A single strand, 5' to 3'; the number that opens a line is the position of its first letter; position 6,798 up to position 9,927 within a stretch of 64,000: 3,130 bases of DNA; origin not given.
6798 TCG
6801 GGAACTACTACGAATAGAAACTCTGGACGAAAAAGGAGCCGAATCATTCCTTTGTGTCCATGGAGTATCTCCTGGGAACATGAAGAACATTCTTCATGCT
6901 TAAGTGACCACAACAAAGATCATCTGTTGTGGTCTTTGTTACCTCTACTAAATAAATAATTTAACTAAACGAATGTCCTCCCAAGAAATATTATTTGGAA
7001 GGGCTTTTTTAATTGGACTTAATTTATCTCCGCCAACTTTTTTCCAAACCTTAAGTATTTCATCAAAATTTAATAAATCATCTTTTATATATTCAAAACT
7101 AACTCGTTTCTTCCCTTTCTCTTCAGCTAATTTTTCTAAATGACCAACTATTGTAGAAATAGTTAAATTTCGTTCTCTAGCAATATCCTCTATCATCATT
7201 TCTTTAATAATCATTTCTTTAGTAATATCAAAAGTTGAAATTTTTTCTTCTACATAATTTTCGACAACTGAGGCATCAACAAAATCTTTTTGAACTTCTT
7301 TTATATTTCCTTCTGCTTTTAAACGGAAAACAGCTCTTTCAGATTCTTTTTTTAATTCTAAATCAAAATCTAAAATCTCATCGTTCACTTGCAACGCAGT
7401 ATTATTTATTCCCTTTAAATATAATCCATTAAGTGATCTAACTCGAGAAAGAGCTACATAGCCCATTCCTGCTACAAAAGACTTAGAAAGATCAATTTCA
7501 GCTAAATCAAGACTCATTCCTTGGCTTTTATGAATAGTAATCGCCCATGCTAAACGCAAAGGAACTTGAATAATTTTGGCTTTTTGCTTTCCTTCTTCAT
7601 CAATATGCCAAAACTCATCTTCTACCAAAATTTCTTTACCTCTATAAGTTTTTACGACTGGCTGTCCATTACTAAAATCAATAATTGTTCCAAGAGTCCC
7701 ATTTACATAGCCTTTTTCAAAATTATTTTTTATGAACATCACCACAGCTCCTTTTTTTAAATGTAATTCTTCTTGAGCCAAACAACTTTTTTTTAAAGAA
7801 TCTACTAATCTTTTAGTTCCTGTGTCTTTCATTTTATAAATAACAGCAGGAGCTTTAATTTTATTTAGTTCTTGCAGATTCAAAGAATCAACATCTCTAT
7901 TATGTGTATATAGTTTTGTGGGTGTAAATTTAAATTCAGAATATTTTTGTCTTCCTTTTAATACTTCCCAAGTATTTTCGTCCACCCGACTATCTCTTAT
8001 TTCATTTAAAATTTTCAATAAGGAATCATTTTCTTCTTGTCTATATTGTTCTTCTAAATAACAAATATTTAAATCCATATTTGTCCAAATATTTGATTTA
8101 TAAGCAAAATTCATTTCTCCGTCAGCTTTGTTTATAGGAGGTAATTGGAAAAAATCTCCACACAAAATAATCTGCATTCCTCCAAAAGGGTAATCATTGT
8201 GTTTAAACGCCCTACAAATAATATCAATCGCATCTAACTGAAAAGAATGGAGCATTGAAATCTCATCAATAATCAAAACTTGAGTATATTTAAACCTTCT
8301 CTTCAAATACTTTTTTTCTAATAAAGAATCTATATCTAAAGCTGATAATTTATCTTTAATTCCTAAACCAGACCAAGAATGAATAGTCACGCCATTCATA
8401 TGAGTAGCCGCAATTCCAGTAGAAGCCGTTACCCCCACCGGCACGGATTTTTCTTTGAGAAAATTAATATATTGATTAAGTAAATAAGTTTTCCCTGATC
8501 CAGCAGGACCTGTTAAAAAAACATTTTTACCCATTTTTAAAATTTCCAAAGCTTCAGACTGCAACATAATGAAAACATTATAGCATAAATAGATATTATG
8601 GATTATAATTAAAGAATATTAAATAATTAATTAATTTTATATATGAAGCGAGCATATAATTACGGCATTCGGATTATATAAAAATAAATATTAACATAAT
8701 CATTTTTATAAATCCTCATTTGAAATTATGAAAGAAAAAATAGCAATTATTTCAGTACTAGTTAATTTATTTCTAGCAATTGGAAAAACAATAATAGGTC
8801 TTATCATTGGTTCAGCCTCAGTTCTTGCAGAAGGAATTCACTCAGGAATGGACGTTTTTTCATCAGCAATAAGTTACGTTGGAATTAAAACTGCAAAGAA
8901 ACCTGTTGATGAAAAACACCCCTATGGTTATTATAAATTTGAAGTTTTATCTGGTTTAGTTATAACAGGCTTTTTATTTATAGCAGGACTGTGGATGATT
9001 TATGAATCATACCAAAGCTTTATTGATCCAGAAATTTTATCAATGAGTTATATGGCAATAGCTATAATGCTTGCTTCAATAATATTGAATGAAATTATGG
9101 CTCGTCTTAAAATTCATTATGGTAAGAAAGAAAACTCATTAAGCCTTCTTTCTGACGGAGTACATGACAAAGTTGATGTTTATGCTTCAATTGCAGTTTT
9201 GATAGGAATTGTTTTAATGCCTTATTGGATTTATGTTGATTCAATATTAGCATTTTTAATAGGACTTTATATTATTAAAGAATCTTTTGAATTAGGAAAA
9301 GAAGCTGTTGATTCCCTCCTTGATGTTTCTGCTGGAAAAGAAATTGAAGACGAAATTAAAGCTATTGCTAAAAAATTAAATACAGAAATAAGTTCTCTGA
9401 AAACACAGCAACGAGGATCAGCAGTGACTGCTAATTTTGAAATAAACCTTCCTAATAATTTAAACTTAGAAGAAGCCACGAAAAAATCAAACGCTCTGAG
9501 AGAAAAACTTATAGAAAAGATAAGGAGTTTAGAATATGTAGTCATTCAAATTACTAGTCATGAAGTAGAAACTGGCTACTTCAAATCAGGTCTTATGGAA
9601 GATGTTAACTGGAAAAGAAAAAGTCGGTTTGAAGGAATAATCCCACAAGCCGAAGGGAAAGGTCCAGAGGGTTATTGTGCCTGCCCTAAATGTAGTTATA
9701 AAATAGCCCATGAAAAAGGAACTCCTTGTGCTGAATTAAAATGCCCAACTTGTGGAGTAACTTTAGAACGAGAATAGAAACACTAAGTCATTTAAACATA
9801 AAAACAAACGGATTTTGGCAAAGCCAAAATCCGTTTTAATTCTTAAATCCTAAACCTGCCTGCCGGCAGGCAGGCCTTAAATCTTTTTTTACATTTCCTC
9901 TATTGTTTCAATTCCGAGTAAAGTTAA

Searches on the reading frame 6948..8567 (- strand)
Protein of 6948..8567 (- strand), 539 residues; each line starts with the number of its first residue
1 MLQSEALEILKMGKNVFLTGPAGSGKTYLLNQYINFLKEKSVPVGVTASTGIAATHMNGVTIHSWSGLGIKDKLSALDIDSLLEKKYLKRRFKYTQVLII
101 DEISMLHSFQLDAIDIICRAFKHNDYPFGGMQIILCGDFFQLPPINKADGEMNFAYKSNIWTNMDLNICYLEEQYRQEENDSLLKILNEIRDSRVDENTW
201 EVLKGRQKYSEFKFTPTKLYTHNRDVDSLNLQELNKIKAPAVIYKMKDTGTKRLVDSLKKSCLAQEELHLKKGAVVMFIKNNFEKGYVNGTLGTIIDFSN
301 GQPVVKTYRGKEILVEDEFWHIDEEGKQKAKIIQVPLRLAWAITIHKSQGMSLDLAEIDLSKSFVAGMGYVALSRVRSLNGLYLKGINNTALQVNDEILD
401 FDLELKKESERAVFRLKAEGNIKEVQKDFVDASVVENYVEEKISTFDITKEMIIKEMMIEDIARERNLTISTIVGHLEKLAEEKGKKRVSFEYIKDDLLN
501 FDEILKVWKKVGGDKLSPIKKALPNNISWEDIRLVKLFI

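Call 6: search_protein_families(library=pfam, proteins=[window:6948-8567:-], max_evalue=0.1)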
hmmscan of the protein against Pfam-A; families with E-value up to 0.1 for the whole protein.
window:6948-8567:- (539 aa): 33 families (the best 25 are shown)
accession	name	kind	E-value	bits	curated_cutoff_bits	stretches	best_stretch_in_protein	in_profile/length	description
PF05970.20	PIF1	-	4.7e-37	128.2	25.9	1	11-181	20-193/223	PIF1-like helicase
PF14493.12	HTH_40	-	4.1e-19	69.1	27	1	446-535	2-88/89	Helix-turn-helix domain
PF13604.12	AAA_30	-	3.9e-14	53.3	27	1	3-196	6-174/191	AAA domain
PF13245.12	AAA_19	-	1.6e-13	51.4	25.1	1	3-145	1-132/134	AAA domain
PF21530.3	Pif1_2B_dom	-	5.7e-10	39.2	23.9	1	254-298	2-47/47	DNA helicase Pif1, 2B domain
PF13401.12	AAA_22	-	1.2e-08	35.8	27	1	15-137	7-122/130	AAA domain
PF00270.35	DEAD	-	0.00014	22.1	26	1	3-29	4-30/167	DEAD/DEAH box helicase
PF13173.12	AAA_14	-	0.00017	22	27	1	14-110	3-78/129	AAA domain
PF01443.25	Viral_helicase1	-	0.00023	21.5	21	1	19-113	4-78/228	Viral superfamily 1 RNA helicase core domain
PF02689.20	Herpes_Helicase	-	0.00026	19.6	27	1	342-384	732-776/808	Helicase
PF07728.20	AAA_5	-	0.00031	21.2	22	1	15-108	1-80/139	AAA domain (dynein-related subfamily)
PF00437.27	T2SSE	-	0.00034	19.8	24.9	1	14-73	143-203/370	Type II/IV secretion system protein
PF03266.21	NTPase_1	-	0.00047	20.5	23.9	1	15-45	1-31/168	NTPase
PF12775.13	AAA_7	-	0.00057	19.9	25.8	1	9-54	29-75/181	P-loop containing dynein motor region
PF09848.15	SLFN-g3_helicase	-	0.001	18.9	24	1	15-364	3-294/354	Schlafen group 3, DNA/RNA helicase domain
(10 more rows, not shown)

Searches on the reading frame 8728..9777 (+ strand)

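Call 6: search_protein_families(library=pfam, proteins=[window:8728-9777:+], max_evalue=0.1)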
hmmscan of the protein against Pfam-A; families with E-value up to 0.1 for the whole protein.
window:8728-9777:+ (349 aa): 2 families
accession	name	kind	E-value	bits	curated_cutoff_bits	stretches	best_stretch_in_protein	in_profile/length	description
PF01545.26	Cation_efflux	-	2e-47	162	26.6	1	7-198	2-198/198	Cation efflux family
PF16916.11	ZT_dimer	-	8.2e-05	23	26.7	1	205-275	4-75/78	Dimerisation domain of Zinc Transporter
